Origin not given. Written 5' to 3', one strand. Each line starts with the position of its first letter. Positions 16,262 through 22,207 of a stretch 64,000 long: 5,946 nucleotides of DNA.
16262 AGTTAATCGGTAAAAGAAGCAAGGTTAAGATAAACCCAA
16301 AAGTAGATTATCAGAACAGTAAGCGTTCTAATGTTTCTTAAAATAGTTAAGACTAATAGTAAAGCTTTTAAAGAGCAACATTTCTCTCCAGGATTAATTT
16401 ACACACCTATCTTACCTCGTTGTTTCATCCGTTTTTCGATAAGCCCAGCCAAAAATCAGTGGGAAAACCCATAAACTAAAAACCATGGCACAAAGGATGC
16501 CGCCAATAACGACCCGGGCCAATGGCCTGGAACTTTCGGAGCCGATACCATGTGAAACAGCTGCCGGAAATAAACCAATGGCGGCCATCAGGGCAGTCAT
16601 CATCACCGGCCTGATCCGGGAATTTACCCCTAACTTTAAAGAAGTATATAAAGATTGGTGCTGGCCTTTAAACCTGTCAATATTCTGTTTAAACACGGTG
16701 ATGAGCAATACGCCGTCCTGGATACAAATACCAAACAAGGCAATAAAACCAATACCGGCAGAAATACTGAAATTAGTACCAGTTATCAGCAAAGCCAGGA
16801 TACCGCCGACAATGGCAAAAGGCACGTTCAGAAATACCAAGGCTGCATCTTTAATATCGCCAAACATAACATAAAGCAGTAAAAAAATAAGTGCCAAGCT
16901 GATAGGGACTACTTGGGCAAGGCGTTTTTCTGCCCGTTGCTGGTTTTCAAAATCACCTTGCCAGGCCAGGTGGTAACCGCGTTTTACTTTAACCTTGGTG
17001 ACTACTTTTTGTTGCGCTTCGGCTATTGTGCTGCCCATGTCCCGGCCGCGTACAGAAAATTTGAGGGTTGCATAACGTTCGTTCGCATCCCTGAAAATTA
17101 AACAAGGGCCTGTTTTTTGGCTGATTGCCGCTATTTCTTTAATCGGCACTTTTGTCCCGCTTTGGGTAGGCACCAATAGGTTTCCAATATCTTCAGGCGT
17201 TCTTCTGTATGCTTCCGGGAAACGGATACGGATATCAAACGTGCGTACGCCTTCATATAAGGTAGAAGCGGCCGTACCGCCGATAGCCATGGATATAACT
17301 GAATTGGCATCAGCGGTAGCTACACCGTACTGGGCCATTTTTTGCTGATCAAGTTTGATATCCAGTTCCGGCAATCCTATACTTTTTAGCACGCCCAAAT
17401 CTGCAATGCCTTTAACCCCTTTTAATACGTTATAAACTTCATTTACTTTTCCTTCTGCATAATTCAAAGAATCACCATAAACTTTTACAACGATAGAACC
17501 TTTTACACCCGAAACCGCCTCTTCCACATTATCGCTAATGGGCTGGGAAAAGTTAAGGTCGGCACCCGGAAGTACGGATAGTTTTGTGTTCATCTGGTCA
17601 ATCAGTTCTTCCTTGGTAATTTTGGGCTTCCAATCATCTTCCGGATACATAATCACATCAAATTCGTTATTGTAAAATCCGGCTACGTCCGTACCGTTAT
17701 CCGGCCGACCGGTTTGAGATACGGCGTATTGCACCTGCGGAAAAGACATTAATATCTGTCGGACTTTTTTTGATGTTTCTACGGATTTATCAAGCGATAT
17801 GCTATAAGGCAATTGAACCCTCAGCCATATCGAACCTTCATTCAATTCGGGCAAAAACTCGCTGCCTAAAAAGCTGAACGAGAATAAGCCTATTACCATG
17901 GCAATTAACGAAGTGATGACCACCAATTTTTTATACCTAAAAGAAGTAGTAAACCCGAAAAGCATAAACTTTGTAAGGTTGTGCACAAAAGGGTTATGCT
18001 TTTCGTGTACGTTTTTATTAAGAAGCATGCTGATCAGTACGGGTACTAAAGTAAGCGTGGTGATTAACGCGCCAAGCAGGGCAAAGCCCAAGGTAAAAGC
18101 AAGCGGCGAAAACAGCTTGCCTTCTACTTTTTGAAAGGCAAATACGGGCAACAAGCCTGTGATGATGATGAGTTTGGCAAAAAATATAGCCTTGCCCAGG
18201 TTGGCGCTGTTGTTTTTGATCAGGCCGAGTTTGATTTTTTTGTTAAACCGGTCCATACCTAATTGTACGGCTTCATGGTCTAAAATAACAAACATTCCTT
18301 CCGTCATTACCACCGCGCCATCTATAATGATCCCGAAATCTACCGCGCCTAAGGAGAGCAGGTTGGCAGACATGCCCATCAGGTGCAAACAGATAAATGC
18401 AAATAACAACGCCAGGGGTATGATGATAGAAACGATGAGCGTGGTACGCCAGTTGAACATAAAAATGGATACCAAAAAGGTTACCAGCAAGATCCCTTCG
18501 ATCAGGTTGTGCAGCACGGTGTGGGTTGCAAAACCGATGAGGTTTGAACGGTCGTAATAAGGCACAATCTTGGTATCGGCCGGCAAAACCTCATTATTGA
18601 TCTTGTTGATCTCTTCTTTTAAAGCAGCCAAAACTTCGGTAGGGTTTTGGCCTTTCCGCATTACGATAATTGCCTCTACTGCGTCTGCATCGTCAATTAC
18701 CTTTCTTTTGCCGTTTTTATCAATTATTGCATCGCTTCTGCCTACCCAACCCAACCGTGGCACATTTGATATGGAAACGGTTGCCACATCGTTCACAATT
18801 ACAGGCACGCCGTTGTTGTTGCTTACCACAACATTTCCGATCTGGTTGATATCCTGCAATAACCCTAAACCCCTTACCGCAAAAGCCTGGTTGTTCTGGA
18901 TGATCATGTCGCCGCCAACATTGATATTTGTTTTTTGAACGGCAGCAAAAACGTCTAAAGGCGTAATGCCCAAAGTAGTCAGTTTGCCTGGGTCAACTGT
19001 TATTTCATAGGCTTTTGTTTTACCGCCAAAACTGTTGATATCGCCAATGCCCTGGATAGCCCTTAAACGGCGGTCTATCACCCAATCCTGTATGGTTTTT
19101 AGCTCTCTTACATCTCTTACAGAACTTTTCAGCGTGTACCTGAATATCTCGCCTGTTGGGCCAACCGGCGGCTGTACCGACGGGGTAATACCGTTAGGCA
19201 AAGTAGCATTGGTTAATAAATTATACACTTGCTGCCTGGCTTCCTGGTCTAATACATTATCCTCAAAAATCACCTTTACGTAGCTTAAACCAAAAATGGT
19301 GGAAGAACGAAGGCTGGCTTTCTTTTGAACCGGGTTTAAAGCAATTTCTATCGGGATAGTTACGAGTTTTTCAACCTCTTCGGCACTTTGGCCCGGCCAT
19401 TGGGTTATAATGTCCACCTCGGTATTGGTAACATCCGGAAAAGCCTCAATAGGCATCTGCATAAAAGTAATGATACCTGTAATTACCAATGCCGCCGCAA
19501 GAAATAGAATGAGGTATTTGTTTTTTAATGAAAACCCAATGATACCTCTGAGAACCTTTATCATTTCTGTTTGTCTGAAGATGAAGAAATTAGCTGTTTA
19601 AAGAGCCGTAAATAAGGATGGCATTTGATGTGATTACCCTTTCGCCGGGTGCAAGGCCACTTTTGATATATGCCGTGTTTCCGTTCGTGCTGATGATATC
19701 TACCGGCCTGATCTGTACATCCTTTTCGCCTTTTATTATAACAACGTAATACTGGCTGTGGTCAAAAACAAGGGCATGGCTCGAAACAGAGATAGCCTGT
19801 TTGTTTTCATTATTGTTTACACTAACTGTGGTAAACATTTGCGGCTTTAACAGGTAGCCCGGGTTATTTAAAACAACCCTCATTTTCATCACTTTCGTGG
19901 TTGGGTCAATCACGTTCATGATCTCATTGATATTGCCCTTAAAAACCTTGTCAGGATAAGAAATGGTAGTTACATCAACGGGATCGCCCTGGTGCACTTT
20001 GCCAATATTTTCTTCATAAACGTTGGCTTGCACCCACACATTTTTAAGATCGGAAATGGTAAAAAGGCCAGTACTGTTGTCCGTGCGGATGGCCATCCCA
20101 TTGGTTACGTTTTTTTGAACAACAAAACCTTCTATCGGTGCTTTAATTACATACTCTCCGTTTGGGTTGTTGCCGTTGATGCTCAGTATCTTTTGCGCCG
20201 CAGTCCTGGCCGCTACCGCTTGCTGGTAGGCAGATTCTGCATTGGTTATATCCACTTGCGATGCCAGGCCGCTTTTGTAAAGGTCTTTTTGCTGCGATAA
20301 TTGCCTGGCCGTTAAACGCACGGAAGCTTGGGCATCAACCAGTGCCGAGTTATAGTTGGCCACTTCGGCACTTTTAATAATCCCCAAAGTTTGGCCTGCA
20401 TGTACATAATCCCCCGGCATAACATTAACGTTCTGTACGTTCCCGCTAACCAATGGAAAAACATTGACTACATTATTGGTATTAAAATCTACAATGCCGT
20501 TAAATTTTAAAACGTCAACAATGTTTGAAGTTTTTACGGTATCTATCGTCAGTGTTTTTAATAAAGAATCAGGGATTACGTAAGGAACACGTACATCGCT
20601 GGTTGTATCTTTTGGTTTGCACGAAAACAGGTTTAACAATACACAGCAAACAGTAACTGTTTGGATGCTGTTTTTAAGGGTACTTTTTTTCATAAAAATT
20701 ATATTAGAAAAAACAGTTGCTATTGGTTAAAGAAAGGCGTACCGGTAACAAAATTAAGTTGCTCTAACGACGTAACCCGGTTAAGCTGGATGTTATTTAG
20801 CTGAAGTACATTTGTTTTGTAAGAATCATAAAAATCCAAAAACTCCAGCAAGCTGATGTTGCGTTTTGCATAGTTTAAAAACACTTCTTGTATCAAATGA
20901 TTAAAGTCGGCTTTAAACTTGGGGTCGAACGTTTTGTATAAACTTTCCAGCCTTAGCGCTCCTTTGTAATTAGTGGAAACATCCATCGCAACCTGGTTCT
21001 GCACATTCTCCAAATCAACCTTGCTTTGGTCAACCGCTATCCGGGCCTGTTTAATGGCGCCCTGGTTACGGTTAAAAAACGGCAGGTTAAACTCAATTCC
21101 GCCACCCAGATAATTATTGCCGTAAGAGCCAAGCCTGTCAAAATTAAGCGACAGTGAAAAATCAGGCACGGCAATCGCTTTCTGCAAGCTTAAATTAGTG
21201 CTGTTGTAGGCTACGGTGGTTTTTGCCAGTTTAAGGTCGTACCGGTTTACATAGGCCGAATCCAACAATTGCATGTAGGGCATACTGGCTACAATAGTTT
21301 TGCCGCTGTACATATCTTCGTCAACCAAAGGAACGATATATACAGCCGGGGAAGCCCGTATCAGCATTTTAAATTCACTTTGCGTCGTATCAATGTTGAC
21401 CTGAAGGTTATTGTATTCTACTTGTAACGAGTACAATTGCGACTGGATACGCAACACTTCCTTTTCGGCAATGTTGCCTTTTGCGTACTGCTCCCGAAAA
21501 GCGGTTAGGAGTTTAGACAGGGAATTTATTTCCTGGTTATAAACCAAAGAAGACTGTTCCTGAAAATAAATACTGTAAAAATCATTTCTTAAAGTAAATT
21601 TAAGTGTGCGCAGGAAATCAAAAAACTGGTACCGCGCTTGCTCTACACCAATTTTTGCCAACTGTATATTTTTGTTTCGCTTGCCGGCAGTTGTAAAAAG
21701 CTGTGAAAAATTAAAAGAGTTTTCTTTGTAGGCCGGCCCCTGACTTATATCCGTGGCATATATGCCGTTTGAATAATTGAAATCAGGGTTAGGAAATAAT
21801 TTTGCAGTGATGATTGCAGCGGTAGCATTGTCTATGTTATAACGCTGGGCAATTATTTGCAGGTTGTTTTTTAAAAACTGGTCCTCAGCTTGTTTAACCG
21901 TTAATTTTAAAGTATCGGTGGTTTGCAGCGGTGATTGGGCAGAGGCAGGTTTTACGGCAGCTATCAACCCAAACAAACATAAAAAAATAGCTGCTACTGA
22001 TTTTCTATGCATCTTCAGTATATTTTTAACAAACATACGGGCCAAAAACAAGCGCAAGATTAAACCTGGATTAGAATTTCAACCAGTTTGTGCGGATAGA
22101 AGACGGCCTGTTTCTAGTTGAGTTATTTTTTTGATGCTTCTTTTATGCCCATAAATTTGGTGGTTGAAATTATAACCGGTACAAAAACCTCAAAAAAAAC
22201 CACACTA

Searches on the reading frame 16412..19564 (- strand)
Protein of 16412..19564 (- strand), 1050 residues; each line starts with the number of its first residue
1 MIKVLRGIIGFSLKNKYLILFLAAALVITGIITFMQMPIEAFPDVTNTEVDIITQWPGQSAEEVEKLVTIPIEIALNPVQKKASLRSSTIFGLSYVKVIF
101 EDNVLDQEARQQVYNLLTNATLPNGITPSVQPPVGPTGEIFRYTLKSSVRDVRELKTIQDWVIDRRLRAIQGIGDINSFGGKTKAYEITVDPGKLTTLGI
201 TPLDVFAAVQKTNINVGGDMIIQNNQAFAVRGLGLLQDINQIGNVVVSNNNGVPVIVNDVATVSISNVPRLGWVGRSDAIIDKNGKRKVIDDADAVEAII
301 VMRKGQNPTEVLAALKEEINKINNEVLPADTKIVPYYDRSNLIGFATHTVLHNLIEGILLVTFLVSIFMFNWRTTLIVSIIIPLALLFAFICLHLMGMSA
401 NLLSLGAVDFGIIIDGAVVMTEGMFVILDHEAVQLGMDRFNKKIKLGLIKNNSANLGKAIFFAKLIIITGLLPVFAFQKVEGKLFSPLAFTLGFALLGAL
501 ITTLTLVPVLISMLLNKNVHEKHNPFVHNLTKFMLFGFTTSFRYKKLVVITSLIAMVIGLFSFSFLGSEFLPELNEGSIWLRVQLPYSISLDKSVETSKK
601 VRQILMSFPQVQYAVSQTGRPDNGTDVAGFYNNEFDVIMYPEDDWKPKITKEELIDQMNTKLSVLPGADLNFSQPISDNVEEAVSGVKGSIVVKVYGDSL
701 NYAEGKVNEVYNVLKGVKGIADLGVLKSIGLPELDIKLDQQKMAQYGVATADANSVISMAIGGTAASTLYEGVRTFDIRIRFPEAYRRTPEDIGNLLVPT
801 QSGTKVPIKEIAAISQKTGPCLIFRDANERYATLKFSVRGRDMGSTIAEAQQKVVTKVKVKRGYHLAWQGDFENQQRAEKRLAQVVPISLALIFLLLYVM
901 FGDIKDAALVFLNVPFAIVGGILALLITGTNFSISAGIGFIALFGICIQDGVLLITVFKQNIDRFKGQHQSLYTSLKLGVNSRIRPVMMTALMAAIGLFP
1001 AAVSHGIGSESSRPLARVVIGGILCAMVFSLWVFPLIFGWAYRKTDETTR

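Call 9: search_protein_families(library=pfam, proteins=[window:16412-19564:-])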
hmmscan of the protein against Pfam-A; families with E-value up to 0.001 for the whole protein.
window:16412-19564:- (1050 aa): 1 family
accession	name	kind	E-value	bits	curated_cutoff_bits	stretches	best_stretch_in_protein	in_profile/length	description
PF00873.25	ACR_tran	-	2.3e-230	767.6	28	1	8-1038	1-1017/1021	AcrB/AcrD/AcrF family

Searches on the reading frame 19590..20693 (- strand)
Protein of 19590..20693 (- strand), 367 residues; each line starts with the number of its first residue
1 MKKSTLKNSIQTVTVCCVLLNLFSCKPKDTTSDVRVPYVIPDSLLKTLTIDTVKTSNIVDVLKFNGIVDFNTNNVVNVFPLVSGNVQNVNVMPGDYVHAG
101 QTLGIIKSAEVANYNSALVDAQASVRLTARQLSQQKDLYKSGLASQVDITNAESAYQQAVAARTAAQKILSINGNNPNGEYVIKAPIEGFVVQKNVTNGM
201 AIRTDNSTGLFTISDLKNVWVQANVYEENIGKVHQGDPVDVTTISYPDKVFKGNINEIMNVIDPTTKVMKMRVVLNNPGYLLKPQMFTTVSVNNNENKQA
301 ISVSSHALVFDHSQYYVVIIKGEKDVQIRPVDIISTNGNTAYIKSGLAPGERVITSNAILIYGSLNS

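Call 35: search_protein_families(library=pfam, proteins=[window:19590-20693:-])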
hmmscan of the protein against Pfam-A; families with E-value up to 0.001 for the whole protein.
window:19590-20693:- (367 aa): 3 families
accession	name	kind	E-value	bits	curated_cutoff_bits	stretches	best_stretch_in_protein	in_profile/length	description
PF16576.10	HlyD_D23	-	4.5e-41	140.9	30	1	60-287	4-213/214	Barrel-sandwich domain of CusB or HlyD membrane-fusion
PF13437.12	HlyD_3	-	1.9e-17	64.4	22.2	1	182-278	1-96/106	HlyD family secretion protein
PF13533.13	Biotin_lipoyl_2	-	0.00038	20.7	29.8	1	76-106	1-31/32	Biotin-lipoyl like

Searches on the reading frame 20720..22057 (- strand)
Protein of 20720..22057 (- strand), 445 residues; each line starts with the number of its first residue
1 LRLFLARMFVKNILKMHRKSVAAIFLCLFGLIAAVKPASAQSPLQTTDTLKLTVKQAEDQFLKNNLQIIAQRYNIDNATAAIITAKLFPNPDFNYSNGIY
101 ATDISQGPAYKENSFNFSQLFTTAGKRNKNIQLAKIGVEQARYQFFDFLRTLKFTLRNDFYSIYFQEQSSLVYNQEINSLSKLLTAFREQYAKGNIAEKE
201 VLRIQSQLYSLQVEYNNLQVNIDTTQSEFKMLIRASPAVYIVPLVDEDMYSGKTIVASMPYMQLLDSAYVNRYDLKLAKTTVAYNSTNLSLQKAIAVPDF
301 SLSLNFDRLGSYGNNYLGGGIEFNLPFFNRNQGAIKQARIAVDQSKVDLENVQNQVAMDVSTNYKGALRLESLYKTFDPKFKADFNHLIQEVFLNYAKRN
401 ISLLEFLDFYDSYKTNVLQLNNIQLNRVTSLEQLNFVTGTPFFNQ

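Call 8: search_protein_families(library=pfam, proteins=[window:20720-22057:-])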
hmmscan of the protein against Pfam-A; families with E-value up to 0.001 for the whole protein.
window:20720-22057:- (445 aa): 1 family
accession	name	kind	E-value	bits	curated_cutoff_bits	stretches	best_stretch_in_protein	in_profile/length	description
PF02321.23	OEP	-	1.4e-37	129.8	22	2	55-233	2-186/187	Outer membrane efflux protein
